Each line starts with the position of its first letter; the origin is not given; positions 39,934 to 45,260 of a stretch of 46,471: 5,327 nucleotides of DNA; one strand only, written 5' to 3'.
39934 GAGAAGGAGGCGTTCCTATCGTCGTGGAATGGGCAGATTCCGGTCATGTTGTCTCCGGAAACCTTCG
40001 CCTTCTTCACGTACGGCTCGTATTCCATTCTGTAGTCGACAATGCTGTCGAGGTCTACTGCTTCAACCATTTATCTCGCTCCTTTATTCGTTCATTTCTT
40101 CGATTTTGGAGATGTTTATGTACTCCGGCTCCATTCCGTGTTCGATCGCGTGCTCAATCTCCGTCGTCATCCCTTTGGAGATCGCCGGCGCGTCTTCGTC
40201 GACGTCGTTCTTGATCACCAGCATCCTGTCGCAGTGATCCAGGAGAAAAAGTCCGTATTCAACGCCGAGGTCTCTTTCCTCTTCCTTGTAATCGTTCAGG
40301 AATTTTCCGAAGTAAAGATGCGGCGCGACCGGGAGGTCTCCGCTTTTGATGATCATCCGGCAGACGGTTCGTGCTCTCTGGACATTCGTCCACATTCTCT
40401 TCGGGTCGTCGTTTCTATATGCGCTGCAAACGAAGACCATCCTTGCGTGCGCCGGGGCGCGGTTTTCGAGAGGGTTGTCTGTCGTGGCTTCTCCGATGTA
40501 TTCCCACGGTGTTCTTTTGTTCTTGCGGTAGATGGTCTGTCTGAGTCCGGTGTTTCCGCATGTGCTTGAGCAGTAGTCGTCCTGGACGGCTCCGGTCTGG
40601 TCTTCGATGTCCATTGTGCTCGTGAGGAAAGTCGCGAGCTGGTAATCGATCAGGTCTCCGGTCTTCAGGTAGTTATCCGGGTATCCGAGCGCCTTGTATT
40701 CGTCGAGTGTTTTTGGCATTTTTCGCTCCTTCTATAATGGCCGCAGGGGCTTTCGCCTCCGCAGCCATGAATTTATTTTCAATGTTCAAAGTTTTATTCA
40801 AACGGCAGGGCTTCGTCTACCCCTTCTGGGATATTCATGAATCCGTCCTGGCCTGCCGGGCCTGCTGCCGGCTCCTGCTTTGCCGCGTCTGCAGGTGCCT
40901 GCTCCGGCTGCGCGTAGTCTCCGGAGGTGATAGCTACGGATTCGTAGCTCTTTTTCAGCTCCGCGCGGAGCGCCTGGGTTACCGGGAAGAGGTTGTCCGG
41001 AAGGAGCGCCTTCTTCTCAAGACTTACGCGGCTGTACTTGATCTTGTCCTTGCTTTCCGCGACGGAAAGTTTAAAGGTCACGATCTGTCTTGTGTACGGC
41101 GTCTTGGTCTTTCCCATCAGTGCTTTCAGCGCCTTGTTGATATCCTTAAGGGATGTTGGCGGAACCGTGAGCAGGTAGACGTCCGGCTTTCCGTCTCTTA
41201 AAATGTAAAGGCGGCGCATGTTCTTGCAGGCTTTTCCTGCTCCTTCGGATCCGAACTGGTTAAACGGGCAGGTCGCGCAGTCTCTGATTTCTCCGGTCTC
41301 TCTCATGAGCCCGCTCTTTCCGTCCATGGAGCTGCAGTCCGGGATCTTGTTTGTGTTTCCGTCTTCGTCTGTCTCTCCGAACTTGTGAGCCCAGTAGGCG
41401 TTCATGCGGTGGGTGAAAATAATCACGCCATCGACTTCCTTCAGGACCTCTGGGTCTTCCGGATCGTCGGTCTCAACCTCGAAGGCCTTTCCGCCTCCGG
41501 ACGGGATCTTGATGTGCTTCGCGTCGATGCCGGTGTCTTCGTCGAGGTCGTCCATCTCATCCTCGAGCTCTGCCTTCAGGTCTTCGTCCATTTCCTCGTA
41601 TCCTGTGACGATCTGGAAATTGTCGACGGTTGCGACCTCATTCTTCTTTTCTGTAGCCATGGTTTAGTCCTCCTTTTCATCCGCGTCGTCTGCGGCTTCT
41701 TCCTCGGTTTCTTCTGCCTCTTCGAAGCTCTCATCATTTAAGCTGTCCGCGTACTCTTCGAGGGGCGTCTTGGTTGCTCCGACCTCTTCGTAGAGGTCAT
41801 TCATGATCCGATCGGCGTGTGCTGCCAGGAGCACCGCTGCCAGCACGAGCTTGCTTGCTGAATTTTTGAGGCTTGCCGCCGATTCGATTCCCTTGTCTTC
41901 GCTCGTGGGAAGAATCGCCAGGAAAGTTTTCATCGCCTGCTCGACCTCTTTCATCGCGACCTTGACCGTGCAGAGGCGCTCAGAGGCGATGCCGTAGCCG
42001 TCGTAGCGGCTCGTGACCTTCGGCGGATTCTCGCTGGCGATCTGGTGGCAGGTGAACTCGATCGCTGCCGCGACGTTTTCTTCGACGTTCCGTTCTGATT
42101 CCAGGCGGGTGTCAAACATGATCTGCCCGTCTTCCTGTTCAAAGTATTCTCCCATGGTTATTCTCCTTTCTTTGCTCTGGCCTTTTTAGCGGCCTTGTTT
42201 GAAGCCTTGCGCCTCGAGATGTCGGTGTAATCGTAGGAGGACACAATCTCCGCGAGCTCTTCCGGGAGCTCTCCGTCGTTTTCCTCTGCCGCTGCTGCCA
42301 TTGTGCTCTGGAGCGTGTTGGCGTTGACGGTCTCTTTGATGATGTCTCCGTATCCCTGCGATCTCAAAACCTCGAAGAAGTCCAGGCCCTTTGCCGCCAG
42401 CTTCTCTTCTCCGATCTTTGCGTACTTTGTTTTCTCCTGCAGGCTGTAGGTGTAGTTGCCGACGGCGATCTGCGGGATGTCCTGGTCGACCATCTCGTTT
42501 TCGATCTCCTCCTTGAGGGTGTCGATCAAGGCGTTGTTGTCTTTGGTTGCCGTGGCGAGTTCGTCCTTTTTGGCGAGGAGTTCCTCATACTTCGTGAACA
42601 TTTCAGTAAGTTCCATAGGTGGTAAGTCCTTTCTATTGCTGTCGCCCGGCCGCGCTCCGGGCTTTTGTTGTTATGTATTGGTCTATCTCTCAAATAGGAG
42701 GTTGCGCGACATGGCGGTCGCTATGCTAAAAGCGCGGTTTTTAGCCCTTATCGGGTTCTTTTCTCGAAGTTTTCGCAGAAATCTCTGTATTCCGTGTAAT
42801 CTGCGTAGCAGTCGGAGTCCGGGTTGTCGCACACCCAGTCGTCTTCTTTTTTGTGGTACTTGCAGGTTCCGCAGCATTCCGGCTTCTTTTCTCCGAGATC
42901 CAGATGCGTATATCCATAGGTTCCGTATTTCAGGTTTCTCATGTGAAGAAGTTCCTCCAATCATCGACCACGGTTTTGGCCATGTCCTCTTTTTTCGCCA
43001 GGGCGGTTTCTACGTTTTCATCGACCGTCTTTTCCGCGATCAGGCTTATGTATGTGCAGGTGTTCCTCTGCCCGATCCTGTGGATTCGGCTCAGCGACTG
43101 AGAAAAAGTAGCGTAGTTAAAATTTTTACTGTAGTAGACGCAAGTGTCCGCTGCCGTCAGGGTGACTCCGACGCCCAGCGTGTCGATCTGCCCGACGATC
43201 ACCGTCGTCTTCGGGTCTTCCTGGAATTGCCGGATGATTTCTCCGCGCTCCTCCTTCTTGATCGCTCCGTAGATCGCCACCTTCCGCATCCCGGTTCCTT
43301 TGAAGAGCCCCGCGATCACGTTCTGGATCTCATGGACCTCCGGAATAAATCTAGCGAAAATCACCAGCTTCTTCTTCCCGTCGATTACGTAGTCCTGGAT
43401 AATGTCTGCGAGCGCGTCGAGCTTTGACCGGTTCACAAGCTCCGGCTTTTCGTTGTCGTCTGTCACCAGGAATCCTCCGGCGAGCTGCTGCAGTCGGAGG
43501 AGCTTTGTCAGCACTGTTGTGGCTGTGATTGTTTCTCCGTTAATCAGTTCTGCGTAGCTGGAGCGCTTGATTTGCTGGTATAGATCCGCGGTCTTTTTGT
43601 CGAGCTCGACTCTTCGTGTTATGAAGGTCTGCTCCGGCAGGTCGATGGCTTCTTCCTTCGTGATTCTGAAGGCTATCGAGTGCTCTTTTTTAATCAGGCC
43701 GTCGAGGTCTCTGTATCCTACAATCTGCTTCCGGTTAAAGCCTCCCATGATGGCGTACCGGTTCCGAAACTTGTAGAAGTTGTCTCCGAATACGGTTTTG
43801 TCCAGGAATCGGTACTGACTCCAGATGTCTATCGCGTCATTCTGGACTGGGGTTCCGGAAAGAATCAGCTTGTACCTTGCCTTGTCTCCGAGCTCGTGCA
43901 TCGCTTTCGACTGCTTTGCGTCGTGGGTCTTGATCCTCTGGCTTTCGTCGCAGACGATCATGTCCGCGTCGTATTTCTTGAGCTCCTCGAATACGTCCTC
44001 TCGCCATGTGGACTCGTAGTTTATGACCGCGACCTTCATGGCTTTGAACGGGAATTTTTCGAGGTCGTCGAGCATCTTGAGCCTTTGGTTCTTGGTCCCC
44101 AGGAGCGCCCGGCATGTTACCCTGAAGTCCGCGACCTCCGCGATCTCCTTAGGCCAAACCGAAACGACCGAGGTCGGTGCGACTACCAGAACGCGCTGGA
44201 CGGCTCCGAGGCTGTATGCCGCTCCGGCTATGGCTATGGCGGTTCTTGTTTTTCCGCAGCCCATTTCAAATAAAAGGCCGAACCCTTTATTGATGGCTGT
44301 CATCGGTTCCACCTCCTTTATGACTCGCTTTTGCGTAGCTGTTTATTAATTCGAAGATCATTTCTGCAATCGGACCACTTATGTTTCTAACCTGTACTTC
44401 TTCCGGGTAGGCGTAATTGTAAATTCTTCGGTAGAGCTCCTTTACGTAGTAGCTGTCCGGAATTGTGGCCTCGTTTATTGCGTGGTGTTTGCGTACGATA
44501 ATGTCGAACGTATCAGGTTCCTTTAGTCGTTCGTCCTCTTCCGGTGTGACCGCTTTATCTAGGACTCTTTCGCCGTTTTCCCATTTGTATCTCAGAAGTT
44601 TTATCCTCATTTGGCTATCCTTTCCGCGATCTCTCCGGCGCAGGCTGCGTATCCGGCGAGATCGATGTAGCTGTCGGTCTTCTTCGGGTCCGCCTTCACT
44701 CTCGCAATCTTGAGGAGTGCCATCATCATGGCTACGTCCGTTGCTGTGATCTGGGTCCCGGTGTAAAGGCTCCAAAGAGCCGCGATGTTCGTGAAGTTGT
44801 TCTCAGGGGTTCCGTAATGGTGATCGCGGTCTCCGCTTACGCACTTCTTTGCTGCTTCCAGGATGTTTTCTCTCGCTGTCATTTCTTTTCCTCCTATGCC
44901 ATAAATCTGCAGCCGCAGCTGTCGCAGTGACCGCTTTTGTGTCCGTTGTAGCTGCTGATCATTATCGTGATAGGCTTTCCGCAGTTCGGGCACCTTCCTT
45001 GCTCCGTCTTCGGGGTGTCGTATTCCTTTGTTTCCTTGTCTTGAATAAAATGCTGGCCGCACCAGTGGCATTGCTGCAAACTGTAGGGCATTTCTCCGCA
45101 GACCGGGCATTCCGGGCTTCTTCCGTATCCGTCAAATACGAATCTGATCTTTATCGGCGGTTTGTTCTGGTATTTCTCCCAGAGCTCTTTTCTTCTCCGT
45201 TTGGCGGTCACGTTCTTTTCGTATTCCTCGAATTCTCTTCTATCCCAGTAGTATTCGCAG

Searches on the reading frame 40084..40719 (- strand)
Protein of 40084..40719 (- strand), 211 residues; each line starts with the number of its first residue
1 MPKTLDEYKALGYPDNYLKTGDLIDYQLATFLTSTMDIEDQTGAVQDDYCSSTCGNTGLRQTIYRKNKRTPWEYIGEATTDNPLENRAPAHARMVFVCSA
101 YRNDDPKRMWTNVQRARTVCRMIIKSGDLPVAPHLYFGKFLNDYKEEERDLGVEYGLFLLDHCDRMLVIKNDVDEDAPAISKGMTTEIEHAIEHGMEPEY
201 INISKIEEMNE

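Call 73: search_protein_families(library=pfam, proteins=[window:40084-40719:-], max_evalue=0.01)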
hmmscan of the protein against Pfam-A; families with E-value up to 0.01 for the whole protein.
window:40084-40719:- (211 aa): 1 family
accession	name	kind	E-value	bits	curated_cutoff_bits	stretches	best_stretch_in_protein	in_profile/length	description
PF24963.1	DUF7768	-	7.7e-26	90.7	26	1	94-200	2-97/98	Domain of unknown function (DUF7768)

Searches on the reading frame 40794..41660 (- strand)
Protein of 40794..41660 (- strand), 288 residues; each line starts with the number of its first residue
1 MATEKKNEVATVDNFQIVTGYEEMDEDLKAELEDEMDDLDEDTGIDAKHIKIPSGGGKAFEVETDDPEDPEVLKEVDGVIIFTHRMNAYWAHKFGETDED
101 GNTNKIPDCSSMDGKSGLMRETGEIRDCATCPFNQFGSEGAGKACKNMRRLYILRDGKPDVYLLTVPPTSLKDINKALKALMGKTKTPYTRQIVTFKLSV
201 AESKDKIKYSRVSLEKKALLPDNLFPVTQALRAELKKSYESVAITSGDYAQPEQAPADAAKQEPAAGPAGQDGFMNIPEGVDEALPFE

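Call 55: search_protein_families(library=phrogs, proteins=[window:40794-41660:-], max_evalue=0.00001)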
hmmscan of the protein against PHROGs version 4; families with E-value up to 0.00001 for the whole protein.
window:40794-41660:- (288 aa): 3 families
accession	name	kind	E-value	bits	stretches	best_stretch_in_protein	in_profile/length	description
phrog_23155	-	unknown function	6.3e-74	249.5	1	4-262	4-248/255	-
phrog_18107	-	unknown function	2.8e-07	31.7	1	254-287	167-200/201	-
phrog_27714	-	unknown function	1.8e-06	28.7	1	124-268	134-280/292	-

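Call 73: search_protein_families(library=pfam, proteins=[window:40794-41660:-], max_evalue=0.01)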
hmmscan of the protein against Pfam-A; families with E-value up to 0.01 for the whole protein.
window:40794-41660:- (288 aa): 0 families

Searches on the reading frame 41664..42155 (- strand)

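Call 55: search_protein_families(library=phrogs, proteins=[window:41664-42155:-], max_evalue=0.00001)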
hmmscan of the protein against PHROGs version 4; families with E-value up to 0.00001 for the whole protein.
window:41664-42155:- (163 aa): 0 families

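Call 73: search_protein_families(library=pfam, proteins=[window:41664-42155:-], max_evalue=0.01)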
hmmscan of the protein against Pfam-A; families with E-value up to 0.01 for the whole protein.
window:41664-42155:- (163 aa): 1 family
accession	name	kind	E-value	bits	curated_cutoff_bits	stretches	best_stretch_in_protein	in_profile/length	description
PF21232.3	Yme1-like_N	-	0.0092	16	27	0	27-63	14-50/61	Yme1-like, N-terminal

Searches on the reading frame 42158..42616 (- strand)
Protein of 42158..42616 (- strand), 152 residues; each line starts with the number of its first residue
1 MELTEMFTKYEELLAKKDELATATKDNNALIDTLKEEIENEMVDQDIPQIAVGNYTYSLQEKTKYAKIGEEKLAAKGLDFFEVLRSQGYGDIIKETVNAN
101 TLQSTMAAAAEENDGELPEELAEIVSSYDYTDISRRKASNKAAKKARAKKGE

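Call 55: search_protein_families(library=phrogs, proteins=[window:42158-42616:-], max_evalue=0.00001)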
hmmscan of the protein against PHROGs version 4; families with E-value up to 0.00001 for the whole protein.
window:42158-42616:- (152 aa): 1 family
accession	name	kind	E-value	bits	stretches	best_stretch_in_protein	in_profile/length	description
phrog_2378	-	unknown function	7.7e-14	52.8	1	2-137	27-188/189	-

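Call 73: search_protein_families(library=pfam, proteins=[window:42158-42616:-], max_evalue=0.01)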
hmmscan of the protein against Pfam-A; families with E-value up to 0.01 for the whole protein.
window:42158-42616:- (152 aa): 1 family
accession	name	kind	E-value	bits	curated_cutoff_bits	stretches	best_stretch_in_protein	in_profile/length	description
PF23984.1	DUF7307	-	2.5e-29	102.3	27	1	3-137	2-129/129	Pam3 gp33-like protein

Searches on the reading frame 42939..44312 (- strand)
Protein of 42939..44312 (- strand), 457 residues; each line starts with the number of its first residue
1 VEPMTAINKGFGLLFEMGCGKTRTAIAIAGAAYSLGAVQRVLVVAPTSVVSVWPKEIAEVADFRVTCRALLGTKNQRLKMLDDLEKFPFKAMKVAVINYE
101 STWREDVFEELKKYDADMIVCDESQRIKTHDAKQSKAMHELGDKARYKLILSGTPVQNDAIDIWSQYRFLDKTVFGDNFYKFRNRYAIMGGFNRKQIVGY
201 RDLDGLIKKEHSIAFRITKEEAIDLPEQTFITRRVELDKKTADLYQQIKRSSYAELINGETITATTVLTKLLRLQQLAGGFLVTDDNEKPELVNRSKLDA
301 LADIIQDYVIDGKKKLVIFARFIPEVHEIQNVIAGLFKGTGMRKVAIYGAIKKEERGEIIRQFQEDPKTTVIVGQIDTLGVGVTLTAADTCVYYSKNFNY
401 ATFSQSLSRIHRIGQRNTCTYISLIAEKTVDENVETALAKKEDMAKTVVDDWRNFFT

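Call 55: search_protein_families(library=phrogs, proteins=[window:42939-44312:-], max_evalue=0.00001)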
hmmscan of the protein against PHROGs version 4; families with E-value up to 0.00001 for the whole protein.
window:42939-44312:- (457 aa): 7 families
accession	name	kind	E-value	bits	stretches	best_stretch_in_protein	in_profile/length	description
phrog_62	-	DNA, RNA and nucleotide metabolism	1.8e-121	408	1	8-453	709-1137/1881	DNA helicase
phrog_29996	-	unknown function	4.9e-33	115.2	1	6-449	738-1164/1189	-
phrog_16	-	DNA, RNA and nucleotide metabolism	4.1e-20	72.6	1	13-430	295-604/986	DNA helicase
phrog_24008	-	DNA, RNA and nucleotide metabolism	3.9e-13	49.2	1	7-170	493-648/1006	helicase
phrog_23807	-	unknown function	8.3e-10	38.1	1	298-427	513-646/1053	-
phrog_1685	-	unknown function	1.8e-07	29.8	0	10-59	846-896/2278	-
phrog_11801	-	other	7.2e-07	27.7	0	15-59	888-932/2269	DNA methyltransferase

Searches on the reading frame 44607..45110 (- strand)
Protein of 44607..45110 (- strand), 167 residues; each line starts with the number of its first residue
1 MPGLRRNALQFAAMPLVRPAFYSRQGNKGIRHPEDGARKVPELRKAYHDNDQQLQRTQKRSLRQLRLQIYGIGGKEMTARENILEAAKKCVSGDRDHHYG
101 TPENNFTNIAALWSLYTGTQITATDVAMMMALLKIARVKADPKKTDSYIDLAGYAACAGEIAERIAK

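Call 55: search_protein_families(library=phrogs, proteins=[window:44607-45110:-], max_evalue=0.00001)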
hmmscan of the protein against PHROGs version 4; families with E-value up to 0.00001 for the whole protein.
window:44607-45110:- (167 aa): 6 families
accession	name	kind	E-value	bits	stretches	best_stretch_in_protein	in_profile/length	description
phrog_474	-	other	3.5e-36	126.5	1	48-164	95-213/274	phosphofructokinase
phrog_1167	-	other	1.4e-30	107.7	1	80-163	3-86/169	phosphofructokinase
phrog_6328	-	unknown function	1e-24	89.1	1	49-165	129-245/249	-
phrog_18396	-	unknown function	8.4e-18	66.3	1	75-163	152-246/248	-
phrog_1597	-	unknown function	9.1e-13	50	1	81-159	99-177/189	-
phrog_6342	-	unknown function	1.2e-11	46.2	1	80-164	51-135/236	-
